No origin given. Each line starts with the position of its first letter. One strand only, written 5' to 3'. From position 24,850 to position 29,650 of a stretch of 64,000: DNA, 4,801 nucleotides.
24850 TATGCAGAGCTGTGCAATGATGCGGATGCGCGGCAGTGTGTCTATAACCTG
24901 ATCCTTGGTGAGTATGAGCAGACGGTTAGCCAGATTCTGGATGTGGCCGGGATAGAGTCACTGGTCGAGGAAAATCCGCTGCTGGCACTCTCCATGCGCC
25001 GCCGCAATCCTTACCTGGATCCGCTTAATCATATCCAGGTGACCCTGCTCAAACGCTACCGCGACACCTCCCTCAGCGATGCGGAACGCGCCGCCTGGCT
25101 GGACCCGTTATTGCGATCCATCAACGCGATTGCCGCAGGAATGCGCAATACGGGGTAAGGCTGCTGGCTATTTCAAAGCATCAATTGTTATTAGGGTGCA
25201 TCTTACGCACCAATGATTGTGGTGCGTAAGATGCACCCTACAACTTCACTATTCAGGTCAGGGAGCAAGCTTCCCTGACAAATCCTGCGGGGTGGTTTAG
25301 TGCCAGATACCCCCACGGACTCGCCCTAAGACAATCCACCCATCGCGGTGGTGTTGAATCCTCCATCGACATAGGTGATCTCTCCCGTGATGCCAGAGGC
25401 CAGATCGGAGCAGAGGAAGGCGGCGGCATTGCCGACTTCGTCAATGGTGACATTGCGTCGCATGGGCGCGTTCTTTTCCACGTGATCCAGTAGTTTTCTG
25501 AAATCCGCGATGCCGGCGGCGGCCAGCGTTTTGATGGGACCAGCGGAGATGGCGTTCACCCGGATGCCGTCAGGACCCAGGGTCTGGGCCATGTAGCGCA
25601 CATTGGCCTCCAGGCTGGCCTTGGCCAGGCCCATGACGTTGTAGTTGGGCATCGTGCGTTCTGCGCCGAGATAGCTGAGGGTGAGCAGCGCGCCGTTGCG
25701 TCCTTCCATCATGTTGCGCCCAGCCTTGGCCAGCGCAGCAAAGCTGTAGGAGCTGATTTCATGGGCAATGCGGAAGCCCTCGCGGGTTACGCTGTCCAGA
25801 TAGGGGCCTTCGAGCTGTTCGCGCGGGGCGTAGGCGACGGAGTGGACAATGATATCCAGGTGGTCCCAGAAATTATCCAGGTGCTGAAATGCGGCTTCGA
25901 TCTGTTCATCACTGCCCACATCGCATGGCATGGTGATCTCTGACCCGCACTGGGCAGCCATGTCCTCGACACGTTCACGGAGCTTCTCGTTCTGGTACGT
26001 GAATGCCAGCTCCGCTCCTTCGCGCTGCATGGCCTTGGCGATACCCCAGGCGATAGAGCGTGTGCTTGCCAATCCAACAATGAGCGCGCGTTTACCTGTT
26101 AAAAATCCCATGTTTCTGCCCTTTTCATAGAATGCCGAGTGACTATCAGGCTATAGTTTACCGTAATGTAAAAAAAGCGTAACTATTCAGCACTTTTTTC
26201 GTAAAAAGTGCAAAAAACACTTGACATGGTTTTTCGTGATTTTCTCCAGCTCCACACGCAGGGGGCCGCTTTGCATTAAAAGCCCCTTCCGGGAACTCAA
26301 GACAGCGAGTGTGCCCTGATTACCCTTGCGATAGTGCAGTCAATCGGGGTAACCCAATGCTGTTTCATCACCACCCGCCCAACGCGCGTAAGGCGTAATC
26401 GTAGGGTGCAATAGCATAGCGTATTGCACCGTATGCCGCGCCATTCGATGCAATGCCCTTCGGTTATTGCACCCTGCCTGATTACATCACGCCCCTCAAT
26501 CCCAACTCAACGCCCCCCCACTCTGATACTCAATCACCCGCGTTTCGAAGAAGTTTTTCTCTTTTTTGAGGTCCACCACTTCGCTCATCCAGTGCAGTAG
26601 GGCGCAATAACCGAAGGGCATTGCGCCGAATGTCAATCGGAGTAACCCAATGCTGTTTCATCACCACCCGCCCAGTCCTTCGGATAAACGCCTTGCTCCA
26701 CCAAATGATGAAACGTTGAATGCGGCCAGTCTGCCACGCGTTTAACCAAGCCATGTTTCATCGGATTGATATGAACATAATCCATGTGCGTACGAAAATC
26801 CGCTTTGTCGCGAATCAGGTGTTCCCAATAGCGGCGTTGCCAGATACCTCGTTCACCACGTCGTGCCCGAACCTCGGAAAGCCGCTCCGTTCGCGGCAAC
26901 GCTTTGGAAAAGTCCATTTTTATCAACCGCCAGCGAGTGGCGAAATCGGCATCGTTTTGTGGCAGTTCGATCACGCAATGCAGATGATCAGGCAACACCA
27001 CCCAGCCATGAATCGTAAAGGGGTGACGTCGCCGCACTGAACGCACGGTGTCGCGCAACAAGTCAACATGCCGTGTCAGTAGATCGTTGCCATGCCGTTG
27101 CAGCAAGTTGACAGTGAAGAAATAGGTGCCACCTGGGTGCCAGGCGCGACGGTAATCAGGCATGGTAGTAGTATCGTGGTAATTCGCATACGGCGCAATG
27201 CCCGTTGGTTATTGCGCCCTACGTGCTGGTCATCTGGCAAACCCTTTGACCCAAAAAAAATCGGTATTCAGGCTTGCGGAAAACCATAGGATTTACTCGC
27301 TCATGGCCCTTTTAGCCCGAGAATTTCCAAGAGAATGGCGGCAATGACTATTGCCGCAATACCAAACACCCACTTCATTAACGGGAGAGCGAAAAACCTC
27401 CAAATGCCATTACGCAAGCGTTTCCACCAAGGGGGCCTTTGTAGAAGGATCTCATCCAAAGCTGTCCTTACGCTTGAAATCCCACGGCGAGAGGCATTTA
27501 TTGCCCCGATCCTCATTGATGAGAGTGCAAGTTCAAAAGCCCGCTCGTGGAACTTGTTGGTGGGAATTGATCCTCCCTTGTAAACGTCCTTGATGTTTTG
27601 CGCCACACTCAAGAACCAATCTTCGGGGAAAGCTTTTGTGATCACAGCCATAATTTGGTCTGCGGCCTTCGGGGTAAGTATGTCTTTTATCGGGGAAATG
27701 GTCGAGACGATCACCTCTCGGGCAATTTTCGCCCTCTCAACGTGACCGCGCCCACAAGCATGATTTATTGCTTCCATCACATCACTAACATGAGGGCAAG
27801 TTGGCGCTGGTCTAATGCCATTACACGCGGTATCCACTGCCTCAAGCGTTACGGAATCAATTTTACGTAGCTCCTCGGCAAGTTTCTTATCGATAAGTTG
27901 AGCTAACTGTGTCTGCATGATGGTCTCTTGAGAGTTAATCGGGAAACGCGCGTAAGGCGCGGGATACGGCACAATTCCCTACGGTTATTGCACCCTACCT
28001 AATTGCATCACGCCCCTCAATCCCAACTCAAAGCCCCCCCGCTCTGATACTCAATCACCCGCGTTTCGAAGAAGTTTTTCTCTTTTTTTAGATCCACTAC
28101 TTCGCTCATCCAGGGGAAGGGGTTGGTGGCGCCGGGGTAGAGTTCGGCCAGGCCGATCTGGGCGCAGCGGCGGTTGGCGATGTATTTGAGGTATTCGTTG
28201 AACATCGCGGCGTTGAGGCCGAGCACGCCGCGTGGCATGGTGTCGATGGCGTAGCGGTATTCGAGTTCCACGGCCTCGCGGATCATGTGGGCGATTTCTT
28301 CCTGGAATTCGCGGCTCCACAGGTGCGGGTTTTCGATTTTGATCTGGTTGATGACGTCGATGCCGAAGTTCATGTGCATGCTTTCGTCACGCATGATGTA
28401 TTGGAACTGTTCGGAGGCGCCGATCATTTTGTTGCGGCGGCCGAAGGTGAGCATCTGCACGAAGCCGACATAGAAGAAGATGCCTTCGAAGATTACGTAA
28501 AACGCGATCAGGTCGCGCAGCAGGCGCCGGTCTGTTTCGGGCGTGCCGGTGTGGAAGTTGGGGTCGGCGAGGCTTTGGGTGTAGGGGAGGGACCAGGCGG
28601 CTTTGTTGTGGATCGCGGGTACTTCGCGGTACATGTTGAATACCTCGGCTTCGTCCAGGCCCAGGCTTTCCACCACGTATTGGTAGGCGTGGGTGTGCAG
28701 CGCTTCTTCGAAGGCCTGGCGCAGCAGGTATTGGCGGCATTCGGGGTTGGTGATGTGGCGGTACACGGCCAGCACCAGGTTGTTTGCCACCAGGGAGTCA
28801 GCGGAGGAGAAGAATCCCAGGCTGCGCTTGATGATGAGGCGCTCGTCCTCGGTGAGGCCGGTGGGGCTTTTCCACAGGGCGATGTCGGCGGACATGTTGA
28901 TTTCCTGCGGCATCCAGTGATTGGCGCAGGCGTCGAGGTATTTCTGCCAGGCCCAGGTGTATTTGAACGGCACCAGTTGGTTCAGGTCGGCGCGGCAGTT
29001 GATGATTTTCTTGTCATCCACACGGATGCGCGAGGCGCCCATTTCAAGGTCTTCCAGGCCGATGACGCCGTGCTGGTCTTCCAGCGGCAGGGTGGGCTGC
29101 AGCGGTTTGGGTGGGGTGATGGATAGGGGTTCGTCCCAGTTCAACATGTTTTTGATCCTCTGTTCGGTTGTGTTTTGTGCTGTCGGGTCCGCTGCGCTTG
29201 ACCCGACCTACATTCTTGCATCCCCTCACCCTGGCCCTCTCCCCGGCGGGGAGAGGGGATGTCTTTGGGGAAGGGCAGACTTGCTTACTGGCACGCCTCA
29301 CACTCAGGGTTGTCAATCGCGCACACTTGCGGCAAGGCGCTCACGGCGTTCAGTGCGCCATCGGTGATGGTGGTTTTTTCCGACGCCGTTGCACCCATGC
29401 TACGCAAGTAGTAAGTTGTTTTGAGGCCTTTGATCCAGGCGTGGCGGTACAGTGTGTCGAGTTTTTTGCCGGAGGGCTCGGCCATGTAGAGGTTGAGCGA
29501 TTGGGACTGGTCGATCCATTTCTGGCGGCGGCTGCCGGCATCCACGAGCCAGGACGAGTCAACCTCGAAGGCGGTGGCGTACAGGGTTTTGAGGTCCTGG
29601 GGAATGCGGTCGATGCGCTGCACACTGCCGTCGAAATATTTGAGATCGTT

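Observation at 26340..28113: Second copy of the nrdB 3' end differing only at synonymous sites: footprint of an insertion that brought its own gene end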

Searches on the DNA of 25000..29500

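Call 51: search_rna_families(source=window, start=25000, end=29500, threshold=evalue, max_evalue=0.1)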
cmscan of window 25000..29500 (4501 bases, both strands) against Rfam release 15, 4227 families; matches with E-value up to 0.1: 0.
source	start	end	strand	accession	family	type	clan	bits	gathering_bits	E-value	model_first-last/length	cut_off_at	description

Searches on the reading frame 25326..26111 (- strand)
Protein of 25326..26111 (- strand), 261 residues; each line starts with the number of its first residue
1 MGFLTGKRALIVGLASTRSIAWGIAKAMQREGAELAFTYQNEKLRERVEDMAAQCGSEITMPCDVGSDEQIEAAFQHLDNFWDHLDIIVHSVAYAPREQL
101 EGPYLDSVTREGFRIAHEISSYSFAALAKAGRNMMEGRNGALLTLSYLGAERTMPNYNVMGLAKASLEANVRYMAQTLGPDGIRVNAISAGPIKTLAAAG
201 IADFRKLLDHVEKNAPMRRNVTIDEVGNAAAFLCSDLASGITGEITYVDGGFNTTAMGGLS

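Call 5: search_protein_families(library=pfam, proteins=[window:25326-26111:-], max_evalue=0.01)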
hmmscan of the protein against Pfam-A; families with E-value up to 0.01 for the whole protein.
window:25326-26111:- (261 aa): 3 families
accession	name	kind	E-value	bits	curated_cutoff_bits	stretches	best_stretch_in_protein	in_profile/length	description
PF13561.12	adh_short_C2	-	2.2e-91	306.1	27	1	13-253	1-236/236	Enoyl-(Acyl carrier protein) reductase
PF00106.31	adh_short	-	8.8e-18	64.9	26.6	1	8-200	2-189/195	short chain dehydrogenase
PF12241.14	Enoyl_reductase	-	0.0082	15.9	22.1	0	143-199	140-198/236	Trans-2-enoyl-CoA reductase catalytic region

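Call 27: find_encoding_contigs(protein=window:25326-26111:-, flank=6000, max_places=8)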
Protein window:25326-26111:- (261 aa): 1 contig read that carries it; 1 place shown.
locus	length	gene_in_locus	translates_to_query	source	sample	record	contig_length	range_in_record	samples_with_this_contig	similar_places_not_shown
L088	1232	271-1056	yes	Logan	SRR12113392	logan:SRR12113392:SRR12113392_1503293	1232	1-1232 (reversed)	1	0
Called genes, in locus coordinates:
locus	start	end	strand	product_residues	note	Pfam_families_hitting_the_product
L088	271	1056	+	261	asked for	PF00106:adh_short, PF13561:adh_short_C2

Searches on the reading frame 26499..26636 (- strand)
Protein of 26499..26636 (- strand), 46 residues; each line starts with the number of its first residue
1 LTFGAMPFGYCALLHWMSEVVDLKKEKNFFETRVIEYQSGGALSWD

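Call 46: find_encoding_contigs(protein=window:26499-26636:-, flank=3000, max_places=6)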
Protein seq(46 aa) (46 aa): no gene with exactly this product is on record in the collection.

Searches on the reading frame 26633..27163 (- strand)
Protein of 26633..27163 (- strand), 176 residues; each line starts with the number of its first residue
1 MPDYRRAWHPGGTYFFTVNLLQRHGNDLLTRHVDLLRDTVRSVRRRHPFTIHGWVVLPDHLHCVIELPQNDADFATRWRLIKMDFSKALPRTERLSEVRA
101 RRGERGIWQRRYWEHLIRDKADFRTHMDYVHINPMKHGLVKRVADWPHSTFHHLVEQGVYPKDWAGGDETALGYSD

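Call 5: search_protein_families(library=pfam, proteins=[window:26633-27163:-], max_evalue=0.01)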
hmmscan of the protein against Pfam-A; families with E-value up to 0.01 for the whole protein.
window:26633-27163:- (176 aa): 1 family
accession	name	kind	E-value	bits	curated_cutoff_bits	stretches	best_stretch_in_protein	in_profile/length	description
PF01797.21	Y1_Tnp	-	0.00018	22.1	23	1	35-131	27-119/121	Transposase IS200 like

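Call 28: find_encoding_contigs(protein=window:26633-27163:-, flank=6000, max_places=8)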
Protein window:26633-27163:- (176 aa): no gene with exactly this product is on record in the collection.

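Call 31: find_homologous_proteins(query=window:26633-27163:-, max_evalue=1e-40)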
Query window:26633-27163:- (176 aa): 7581 proteins with E <= 1e-40 among 8000 candidates; the best 120 are listed.
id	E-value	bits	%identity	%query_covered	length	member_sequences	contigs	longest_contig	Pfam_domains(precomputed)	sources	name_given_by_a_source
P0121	4.6e-119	413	99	100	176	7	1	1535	-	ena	-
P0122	1.9e-106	372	88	100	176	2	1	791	-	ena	-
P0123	3.3e-104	365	86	100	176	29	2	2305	-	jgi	-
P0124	8.0e-103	360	85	100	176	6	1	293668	-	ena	-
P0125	8.9e-103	360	85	100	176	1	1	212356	-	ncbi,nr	ncbi:MAG: transposase [Thiobacillus sp.]|nr:transposase [Thiobacillus sp.]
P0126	1.2e-102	360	86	100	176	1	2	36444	-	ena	-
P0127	2.5e-102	359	83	100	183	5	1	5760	PF01797.22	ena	-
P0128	2.9e-102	358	83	100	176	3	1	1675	PF01797.22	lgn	-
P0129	2.9e-102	358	85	100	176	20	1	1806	PF01797.22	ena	-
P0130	8.0e-102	357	84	100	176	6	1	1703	-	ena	-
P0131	1.7e-101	356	84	100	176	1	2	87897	-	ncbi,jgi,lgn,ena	ncbi:MAG: transposase [Sulfuricella sp.]|jgi:putative transposase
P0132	2.4e-101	355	82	100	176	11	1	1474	-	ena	-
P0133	2.8e-101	355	86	98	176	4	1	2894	-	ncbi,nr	ncbi:MAG: transposase [Sulfurimicrobium sp.]|nr:transposase [Sulfurimicrobium sp.]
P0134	2.9e-101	355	84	100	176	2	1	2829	-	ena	-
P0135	5.2e-101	354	84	100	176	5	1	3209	-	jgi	-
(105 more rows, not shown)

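Call 32: find_encoding_contigs(protein=P0121, flank=6000, max_places=8)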
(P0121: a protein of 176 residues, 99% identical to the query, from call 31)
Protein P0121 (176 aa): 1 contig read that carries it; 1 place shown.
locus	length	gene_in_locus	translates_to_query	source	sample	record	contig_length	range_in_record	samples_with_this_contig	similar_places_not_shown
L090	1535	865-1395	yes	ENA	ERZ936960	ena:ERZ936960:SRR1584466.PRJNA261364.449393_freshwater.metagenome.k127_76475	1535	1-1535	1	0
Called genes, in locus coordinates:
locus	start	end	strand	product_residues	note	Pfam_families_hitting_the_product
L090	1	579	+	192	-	?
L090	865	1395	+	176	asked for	-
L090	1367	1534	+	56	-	?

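Call 33: list_cluster_members(proteins=[P0121, P0003, P0002])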
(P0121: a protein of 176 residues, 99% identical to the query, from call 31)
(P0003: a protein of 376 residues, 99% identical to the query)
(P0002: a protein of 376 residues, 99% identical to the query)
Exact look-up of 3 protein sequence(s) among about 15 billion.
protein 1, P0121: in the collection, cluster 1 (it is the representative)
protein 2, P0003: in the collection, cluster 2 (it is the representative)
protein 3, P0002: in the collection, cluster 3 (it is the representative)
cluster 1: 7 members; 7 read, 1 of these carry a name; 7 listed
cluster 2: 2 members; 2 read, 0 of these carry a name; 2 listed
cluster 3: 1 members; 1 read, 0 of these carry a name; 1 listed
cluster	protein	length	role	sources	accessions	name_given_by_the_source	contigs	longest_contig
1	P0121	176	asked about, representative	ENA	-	-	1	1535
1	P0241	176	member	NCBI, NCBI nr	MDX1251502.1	MAG: transposase [Gammaproteobacteria bacterium] | transposase [Gammaproteobacteria bacterium]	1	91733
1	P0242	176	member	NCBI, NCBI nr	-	-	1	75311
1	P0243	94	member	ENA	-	-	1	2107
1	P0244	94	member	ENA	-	-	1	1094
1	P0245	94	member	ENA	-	-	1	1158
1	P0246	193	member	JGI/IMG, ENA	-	-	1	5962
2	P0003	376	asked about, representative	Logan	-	-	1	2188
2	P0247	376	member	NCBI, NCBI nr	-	-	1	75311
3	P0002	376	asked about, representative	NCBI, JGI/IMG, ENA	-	-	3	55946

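Call 42: search_protein_families(library=ncbifam, proteins=[window:26633-27163:-], max_evalue=0.01)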
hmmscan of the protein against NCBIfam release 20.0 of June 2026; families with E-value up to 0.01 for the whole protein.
window:26633-27163:- (176 aa): 1 family
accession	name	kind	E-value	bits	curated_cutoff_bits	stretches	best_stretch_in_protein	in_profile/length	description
NF047646.1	REP_Tyr_transpos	equivalog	1.4e-60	203.4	80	1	4-149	2-146/146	REP-associated tyrosine transposase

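Call 43: search_protein_families(library=padloc, proteins=[window:26633-27163:-], max_evalue=0.01)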
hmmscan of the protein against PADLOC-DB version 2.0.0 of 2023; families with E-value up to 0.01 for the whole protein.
window:26633-27163:- (176 aa): 0 families

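Call 44: search_solved_structures(query=window:26633-27163:-, max_evalue=0.01, show_alignments=1)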
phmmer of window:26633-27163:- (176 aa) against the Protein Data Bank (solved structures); distinct sequences matched with E-value up to 0.01: 1.
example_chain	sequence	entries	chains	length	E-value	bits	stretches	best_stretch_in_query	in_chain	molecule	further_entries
4er8_A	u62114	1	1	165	1.8e-49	171.4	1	1-167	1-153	TnpArep for protein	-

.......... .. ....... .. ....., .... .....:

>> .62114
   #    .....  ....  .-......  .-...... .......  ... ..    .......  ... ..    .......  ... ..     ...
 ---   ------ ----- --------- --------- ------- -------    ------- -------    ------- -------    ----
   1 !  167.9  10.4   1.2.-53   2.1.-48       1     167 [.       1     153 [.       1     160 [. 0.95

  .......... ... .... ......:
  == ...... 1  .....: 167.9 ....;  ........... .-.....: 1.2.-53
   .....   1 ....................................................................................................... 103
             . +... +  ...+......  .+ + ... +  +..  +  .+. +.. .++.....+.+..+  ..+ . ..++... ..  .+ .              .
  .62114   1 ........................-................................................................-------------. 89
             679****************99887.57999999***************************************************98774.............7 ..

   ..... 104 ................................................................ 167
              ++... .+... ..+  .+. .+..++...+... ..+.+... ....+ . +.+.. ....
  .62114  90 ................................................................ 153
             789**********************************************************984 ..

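Call 48: find_encoding_contigs(protein=P0246, flank=4000, max_places=4)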
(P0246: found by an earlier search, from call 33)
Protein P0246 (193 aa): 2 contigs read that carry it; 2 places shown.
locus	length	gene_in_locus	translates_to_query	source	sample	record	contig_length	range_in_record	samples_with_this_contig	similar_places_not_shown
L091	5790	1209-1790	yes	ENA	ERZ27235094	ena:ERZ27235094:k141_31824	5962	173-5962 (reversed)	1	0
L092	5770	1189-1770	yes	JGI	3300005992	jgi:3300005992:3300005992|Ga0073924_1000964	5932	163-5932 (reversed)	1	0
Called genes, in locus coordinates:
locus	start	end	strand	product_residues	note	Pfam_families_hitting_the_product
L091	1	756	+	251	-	?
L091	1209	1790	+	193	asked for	-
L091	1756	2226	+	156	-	-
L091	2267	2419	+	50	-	-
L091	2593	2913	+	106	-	PF05973:Gp49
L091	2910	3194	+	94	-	PF13744:HTH_37, PF04545:Sigma70_r4 (weak), PF01381:HTH_3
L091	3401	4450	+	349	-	PF13784:Fic_N, PF02661:Fic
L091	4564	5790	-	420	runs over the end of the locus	PF00989:PAS, PF13188:PAS_8, PF08448:PAS_4, PF13426:PAS_9, PF08447:PAS_3, PF00990:GGDEF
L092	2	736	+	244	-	?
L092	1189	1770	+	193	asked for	-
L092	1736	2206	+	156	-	-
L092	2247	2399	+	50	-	-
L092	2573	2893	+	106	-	PF05973:Gp49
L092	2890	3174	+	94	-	PF13744:HTH_37, PF04545:Sigma70_r4 (weak), PF01381:HTH_3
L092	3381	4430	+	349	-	PF13784:Fic_N, PF02661:Fic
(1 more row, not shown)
